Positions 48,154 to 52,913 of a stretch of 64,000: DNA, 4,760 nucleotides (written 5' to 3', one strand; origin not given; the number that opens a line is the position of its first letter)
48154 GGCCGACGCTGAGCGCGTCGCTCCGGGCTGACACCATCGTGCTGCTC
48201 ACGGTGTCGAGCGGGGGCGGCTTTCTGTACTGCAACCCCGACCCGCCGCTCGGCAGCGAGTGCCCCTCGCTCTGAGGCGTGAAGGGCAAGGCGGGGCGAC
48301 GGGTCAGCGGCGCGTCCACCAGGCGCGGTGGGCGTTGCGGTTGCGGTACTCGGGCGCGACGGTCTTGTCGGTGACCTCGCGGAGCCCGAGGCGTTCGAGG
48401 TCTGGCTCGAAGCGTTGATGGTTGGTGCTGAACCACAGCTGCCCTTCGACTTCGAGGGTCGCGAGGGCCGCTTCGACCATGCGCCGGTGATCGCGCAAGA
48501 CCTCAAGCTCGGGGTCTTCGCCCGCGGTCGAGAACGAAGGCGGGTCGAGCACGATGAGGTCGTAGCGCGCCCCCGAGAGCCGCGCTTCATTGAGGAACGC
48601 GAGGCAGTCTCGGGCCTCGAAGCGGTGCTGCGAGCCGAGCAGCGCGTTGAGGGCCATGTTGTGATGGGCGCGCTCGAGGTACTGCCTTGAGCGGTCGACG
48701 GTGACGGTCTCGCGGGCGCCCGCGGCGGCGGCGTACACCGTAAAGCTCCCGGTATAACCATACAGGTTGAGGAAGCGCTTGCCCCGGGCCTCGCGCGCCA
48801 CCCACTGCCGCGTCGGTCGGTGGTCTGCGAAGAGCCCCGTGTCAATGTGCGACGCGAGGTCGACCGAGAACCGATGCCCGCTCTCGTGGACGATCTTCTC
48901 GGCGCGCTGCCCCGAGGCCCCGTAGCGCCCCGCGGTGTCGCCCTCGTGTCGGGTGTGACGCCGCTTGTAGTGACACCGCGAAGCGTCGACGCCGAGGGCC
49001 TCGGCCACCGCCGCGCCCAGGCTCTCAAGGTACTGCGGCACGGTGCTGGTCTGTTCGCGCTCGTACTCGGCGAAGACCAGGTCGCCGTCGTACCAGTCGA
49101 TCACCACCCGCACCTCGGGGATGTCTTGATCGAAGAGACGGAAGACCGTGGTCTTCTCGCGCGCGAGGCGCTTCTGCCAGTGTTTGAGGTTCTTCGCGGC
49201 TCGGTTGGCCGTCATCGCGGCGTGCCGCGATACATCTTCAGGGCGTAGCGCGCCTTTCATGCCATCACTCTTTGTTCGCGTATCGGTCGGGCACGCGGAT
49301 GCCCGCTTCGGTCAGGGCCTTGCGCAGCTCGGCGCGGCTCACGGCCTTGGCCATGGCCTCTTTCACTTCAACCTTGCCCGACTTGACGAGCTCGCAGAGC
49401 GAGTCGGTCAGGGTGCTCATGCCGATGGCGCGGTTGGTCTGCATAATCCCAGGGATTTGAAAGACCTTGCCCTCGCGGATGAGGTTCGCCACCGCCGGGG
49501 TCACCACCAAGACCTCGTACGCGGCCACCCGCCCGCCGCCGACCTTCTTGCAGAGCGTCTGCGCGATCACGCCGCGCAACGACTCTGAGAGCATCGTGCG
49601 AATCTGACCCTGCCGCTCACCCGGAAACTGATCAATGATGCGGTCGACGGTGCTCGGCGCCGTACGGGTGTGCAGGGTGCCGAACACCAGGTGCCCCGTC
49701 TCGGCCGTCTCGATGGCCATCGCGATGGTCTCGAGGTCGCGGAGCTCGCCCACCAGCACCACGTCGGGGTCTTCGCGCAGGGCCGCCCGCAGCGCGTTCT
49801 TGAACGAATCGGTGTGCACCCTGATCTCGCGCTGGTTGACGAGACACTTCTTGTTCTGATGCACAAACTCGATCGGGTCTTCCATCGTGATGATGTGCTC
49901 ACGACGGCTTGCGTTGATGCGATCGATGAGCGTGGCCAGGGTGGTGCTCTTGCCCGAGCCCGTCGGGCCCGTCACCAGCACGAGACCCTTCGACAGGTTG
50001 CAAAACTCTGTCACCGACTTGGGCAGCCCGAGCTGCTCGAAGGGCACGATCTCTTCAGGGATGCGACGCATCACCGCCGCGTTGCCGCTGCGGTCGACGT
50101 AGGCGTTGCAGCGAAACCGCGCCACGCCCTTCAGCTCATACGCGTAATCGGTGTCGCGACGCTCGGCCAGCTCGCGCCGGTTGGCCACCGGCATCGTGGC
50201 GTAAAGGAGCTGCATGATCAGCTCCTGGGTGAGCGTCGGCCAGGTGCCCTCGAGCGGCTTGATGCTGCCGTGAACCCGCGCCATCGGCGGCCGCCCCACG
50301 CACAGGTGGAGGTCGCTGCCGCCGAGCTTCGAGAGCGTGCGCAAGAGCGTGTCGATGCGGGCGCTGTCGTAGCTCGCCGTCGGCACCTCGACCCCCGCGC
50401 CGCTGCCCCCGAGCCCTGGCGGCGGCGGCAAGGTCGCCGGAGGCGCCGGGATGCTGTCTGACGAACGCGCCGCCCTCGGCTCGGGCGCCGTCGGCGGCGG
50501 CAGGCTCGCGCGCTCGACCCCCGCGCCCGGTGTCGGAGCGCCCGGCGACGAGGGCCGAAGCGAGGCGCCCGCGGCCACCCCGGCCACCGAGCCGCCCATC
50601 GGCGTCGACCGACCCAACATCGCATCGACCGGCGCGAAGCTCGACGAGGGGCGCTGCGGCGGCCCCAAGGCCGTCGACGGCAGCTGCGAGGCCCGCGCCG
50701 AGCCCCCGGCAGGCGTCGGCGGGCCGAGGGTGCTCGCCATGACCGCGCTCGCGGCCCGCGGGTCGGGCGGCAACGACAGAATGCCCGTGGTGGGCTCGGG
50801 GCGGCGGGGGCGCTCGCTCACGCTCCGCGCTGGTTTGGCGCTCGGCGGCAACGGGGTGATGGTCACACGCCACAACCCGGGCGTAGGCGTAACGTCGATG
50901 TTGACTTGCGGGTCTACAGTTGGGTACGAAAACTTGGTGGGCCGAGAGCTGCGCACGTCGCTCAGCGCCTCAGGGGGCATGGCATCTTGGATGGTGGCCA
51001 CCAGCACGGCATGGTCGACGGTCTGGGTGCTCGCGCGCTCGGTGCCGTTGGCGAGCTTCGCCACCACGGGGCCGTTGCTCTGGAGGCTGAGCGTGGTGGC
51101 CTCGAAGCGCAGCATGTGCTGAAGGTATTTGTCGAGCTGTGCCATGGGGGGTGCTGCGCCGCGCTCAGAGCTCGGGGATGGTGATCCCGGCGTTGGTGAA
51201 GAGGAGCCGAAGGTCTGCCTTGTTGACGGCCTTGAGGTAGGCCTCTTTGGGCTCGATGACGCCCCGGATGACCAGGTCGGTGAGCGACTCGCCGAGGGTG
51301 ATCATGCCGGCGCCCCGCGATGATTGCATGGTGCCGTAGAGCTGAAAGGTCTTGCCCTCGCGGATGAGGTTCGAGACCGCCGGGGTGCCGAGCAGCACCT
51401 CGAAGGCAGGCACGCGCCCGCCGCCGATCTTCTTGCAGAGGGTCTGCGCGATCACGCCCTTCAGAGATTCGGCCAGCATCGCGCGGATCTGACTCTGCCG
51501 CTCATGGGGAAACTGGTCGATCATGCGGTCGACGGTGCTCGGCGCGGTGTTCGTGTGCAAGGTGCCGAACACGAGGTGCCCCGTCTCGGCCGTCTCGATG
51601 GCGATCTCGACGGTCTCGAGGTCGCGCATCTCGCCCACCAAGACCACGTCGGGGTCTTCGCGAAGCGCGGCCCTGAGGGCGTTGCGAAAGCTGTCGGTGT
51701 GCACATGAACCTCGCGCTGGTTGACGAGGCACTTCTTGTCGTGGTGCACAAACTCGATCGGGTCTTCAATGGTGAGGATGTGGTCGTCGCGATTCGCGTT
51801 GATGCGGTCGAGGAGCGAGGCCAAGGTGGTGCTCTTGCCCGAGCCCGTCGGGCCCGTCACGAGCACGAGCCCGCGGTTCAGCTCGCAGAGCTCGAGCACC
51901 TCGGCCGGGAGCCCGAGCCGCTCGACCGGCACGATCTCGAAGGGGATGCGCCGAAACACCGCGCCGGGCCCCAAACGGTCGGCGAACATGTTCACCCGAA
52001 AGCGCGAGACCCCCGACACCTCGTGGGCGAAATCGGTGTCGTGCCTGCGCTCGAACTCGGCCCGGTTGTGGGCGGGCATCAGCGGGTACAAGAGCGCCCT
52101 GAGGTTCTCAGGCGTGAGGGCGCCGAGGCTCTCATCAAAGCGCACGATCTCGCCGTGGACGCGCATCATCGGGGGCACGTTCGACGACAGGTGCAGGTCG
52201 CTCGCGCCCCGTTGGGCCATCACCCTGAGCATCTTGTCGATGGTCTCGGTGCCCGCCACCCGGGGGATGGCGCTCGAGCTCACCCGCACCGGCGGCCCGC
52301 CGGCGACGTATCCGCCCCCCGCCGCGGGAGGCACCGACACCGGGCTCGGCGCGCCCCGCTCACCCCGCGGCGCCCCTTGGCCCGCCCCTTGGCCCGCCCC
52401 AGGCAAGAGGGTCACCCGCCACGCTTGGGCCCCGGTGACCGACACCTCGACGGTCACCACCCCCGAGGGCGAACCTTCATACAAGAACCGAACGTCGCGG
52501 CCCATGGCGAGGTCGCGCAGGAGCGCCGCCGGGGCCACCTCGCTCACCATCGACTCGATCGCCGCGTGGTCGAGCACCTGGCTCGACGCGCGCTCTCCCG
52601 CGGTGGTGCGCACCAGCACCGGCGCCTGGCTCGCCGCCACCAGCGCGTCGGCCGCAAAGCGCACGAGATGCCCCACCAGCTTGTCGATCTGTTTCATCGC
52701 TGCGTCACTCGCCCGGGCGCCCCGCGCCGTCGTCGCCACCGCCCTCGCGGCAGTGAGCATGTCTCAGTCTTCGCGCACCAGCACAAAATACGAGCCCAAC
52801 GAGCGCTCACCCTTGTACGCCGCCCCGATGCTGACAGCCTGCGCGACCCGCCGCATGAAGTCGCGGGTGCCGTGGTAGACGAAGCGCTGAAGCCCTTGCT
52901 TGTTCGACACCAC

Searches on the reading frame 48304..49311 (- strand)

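Call 30: search_protein_families(library=pfam, proteins=[window:48304-49311:-], max_evalue=0.001)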
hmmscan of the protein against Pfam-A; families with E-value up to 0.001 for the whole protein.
window:48304-49311:- (335 aa): 3 families
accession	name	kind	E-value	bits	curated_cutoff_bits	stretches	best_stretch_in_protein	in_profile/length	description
PF10672.15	Methyltrans_SAM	-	7e-28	98.1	27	1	68-304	16-246/286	S-adenosylmethionine-dependent methyltransferase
PF03602.21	Cons_hypoth95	-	5.3e-09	36.4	24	1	170-291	35-155/182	Conserved hypothetical protein 95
PF05175.20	MTS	-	8.1e-05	22.8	23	1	188-300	43-144/170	Methyltransferase small domain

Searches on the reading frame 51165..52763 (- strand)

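Call 30: search_protein_families(library=pfam, proteins=[window:51165-52763:-], max_evalue=0.001)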
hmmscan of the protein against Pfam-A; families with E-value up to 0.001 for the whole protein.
window:51165-52763:- (532 aa): 4 families
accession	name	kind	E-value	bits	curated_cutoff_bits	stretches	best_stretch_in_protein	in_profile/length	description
PF00437.27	T2SSE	-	2.3e-49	168.4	24.9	1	174-446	11-281/370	Type II/IV secretion system protein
PF13191.12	AAA_16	-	3.7e-05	24.7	32.6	1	298-388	25-103/167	AAA ATPase domain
PF13401.12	AAA_22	-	5.1e-05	24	27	1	296-334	4-41/130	AAA domain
PF25199.1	nSTAND_NTPase5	-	0.00012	22.4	34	1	297-360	41-106/145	Novel STAND NTPase 5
